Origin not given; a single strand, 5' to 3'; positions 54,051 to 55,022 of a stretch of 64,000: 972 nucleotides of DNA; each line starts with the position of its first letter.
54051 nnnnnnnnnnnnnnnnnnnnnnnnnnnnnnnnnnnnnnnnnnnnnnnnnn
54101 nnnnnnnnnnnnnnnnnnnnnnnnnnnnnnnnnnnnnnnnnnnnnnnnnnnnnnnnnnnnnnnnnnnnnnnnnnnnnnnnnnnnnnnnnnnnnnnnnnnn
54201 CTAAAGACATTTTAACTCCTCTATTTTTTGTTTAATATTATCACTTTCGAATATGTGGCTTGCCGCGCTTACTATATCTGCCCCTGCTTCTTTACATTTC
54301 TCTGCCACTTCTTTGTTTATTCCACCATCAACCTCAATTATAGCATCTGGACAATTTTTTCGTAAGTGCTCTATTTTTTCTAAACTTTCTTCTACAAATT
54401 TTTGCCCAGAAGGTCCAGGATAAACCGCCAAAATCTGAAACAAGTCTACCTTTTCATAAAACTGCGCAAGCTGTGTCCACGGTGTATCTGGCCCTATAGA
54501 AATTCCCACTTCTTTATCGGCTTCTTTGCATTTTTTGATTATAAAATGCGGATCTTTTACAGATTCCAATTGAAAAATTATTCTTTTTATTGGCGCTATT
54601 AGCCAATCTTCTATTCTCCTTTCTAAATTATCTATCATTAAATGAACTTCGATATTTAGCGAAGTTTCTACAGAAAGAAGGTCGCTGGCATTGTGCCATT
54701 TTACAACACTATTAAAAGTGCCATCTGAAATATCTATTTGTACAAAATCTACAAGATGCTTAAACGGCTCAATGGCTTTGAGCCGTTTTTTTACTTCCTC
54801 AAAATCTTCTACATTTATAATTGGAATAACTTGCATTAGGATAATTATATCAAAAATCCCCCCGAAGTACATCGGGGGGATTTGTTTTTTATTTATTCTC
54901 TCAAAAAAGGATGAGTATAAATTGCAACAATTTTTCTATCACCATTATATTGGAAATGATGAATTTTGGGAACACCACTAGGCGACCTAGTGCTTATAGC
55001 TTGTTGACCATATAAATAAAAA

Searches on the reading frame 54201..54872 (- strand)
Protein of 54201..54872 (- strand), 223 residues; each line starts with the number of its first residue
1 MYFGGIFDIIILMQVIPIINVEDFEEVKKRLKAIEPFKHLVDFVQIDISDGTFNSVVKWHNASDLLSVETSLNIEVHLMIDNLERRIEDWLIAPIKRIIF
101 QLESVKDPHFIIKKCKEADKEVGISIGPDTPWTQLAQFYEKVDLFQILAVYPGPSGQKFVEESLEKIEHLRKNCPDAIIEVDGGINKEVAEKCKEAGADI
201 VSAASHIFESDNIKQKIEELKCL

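Call 39: search_protein_families(library=pfam, proteins=[window:54201-54872:-], max_evalue=0.0001)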
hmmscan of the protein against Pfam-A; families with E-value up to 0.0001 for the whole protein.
window:54201-54872:- (223 aa): 1 family
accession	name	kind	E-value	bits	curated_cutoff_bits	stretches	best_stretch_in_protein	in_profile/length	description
PF00834.25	Ribul_P_3_epim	-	1.5e-36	126.1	21.1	1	17-208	4-198/198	Ribulose-phosphate 3 epimerase family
